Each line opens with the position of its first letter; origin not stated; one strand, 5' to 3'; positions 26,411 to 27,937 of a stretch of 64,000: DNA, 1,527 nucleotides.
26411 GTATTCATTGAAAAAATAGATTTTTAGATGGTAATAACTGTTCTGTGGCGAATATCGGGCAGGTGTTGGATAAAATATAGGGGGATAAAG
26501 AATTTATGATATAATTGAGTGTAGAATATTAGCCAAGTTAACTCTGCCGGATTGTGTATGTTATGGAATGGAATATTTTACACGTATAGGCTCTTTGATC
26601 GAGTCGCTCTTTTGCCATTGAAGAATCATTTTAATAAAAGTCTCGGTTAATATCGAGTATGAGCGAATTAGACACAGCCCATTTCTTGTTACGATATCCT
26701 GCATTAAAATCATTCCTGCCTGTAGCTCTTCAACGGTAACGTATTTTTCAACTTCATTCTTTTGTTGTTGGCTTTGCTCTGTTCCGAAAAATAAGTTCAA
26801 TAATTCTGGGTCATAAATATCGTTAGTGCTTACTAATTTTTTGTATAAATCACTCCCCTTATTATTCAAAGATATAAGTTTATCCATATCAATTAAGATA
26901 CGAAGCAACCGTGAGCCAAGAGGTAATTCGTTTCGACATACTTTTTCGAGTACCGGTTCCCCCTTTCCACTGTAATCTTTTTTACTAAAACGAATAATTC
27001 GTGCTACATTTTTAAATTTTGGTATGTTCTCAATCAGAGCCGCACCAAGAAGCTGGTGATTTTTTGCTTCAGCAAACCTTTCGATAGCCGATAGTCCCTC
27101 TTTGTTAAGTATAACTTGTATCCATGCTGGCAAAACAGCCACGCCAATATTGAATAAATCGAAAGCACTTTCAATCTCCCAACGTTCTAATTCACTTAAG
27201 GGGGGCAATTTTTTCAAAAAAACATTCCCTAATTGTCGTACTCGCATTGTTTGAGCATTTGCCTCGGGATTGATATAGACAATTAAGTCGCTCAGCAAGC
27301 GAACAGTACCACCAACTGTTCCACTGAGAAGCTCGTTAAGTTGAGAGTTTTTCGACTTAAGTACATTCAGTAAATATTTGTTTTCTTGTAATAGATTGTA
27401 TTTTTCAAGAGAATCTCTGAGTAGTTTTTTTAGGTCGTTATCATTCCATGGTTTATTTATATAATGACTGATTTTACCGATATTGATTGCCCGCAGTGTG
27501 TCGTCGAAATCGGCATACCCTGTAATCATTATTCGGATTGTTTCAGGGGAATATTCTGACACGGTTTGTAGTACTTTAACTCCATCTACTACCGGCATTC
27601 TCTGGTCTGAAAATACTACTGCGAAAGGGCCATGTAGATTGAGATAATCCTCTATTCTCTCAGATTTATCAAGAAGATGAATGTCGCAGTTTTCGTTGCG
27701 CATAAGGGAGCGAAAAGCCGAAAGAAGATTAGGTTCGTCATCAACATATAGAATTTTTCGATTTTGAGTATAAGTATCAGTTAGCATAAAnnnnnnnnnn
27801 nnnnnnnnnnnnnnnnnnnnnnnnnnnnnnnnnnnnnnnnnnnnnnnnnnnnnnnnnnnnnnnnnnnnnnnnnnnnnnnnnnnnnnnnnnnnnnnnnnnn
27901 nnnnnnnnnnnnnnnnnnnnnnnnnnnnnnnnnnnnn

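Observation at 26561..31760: Three-gene signalling island inserted between flgE and fliL: REC plus degenerate HD-GYP, REC plus HDOD, and a multi-PAS hybrid kinase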

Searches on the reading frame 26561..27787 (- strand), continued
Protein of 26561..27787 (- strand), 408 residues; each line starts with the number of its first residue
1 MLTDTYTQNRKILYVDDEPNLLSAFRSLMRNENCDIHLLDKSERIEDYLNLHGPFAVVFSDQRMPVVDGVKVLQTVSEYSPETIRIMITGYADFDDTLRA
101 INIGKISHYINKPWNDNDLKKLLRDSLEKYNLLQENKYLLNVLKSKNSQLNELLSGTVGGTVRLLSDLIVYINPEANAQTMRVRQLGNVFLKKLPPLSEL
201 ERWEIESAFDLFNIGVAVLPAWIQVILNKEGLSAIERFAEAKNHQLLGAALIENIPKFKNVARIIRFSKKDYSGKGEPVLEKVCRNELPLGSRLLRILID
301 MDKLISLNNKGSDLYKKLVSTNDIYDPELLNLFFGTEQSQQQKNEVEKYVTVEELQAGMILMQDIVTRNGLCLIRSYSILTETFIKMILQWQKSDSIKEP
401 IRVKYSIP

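Call 39: find_encoding_contigs(protein=P0004, flank=8000, max_places=2)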
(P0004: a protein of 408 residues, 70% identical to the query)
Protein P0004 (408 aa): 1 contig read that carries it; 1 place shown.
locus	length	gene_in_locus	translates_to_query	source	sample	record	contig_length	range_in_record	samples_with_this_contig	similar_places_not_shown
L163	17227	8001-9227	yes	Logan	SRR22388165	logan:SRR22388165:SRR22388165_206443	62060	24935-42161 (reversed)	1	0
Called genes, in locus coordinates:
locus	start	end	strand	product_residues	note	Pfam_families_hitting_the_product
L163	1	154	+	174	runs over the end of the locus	PF03448:MgtE_N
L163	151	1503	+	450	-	PF02120:Flg_hook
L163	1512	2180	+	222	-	PF03963:FlgD, PF13861:FLgD_tudor (weak), PF13860:FlgD_ig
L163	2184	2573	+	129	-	PF12611:Flagellar_put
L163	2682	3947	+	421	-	PF00460:Flg_bb_rod, PF22692:LlgE_F_G_D1, PF07559:FlgE_D2, PF06429:Flg_bbr_C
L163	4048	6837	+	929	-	PF00072:Response_reg, PF13188:PAS_8 (faint), PF08448:PAS_4 (weak), PF00989:PAS (weak), PF13426:PAS_9, PF00512:HisKA (weak), PF02518:HATPase_c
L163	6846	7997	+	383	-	PF00072:Response_reg, PF08668:HDOD, PF01966:HD (weak)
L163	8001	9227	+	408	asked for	PF00072:Response_reg, PF13487:HD_5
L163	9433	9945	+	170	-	PF03748:FliL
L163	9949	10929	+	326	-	PF02154:FliM, PF01052:FliMN_C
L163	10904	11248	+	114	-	PF28396:SepQ_C (weak), PF01052:FliMN_C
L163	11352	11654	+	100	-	PF04347:FliO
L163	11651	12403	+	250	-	PF00813:FliP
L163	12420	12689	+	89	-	PF01313:Bac_export_3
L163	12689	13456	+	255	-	PF01311:Bac_export_1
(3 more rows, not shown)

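Call 40: find_encoding_contigs(protein=P0003, flank=8000, max_places=2)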
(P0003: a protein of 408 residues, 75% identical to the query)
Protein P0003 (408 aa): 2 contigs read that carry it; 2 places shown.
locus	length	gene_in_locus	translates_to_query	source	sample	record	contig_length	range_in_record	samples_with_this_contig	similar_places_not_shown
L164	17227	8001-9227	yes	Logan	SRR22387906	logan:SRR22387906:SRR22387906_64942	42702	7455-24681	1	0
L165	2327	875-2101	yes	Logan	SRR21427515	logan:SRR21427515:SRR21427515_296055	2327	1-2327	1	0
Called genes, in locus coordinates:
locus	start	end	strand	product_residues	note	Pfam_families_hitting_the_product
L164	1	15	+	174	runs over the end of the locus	PF03448:MgtE_N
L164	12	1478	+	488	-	PF02120:Flg_hook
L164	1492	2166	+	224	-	PF03963:FlgD, PF13861:FLgD_tudor (weak), PF13860:FlgD_ig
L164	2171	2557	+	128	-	PF12611:Flagellar_put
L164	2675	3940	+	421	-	PF00460:Flg_bb_rod, PF22692:LlgE_F_G_D1, PF07559:FlgE_D2, PF06429:Flg_bbr_C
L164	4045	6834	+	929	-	PF00072:Response_reg, PF08448:PAS_4, PF00989:PAS, PF13188:PAS_8, PF13426:PAS_9, PF00989:PAS, PF13426:PAS_9, PF13426:PAS_9, +5 more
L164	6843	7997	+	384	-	PF00072:Response_reg, PF08668:HDOD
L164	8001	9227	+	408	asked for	PF00072:Response_reg, PF13487:HD_5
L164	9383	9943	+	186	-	PF03748:FliL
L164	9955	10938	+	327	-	PF02154:FliM, PF01052:FliMN_C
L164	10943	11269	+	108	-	PF28396:SepQ_C (weak), PF01052:FliMN_C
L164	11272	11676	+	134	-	PF04347:FliO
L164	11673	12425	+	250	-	PF00813:FliP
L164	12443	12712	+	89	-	PF01313:Bac_export_3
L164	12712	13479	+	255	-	PF01311:Bac_export_1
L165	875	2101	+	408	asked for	PF00072:Response_reg, PF13487:HD_5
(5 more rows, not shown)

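Call 61: find_encoding_contigs(protein=P0096, flank=10000, max_places=1)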
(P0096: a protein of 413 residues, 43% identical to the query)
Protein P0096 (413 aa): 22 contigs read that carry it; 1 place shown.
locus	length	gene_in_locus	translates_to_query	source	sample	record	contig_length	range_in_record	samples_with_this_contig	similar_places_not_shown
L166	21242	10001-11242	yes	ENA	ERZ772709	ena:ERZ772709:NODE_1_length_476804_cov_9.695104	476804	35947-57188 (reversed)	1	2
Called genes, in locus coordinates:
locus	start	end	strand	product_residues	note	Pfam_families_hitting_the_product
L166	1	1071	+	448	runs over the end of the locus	PF08486:SpoIID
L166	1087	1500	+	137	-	PF01242:PTPS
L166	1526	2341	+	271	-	PF00561:Abhydrolase_1, PF12146:Hydrolase_4, PF12697:Abhydrolase_6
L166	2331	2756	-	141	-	-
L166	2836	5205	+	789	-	PF01343:Peptidase_S49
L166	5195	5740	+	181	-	PF13689:DUF4154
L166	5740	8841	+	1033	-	PF17152:CHASE8 (weak), PF13188:PAS_8 (faint), PF08447:PAS_3 (faint), PF00989:PAS, PF08448:PAS_4 (weak), PF13426:PAS_9, PF02518:HATPase_c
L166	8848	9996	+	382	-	PF00072:Response_reg, PF08668:HDOD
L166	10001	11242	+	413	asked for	PF00072:Response_reg, PF13487:HD_5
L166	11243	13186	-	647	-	PF00999:Na_H_Exchanger, PF02254:TrkA_N, PF02080:TrkA_C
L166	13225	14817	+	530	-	PF05833:NFACT_N, PF05670:NFACT-R_1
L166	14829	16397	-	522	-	PF00072:Response_reg, PF08665:PglZ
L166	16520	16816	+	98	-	-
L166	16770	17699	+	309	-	-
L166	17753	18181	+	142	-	-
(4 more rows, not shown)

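Call 62: find_encoding_contigs(protein=P0092, flank=10000, max_places=1)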
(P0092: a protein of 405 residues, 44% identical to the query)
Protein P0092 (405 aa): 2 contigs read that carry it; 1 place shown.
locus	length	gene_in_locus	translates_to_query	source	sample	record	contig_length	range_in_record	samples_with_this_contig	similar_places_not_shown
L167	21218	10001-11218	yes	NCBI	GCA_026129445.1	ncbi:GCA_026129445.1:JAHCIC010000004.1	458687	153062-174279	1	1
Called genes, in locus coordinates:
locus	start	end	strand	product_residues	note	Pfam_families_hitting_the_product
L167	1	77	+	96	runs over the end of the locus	PF01329:Pterin_4a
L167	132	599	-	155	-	-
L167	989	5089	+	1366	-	PF08448:PAS_4, PF13188:PAS_8, PF13426:PAS_9, PF08447:PAS_3, PF01590:GAF, PF13185:GAF_2, PF00989:PAS, PF08448:PAS_4, +13 more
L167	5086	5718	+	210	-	PF00072:Response_reg, PF00196:GerE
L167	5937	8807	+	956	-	PF00989:PAS, PF08447:PAS_3, PF08448:PAS_4, PF13426:PAS_9, PF08448:PAS_4, PF00989:PAS, PF08448:PAS_4, PF00989:PAS, +11 more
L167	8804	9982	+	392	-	PF00072:Response_reg, PF08668:HDOD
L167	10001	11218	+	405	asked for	PF00072:Response_reg, PF13487:HD_5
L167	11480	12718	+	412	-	PF01053:Cys_Met_Meta_PP, PF00155:Aminotran_1_2, PF06838:Met_gamma_lyase (weak), PF00266:Aminotran_5 (weak)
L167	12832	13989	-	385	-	-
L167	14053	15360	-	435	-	PF14522:Cytochrome_C7 (faint), PF03264:Cytochrom_NNT (weak)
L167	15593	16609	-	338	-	PF01032:FecCD, PF00950:ABC-3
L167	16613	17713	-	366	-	PF01018:GTP1_OBG, PF01926:MMR_HSR1, PF02421:FeoB_N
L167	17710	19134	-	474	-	-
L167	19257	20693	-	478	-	-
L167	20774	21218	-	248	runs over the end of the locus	PF13085:Fer2_3, PF13237:Fer4_10 (faint), PF13183:Fer4_8, PF12838:Fer4_7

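Call 74: search_protein_families(library=padloc, proteins=[window:26561-27787:-], max_evalue=0.001)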
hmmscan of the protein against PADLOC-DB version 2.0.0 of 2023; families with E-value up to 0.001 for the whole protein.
window:26561-27787:- (408 aa): 0 families

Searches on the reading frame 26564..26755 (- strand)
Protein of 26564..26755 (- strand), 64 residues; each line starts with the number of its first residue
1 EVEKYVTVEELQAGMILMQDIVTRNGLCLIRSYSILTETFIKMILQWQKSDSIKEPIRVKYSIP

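Call 53: search_protein_families(library=pfam, proteins=[window:26564-26755:-], max_evalue=5)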
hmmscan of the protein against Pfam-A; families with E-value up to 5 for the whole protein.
seq(64 aa): 1 family
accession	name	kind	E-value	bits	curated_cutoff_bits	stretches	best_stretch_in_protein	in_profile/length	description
PF06819.16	Arc_PepC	-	0.033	14.8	23.4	1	2-55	24-77/110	Archaeal Peptidase A24 C-terminal Domain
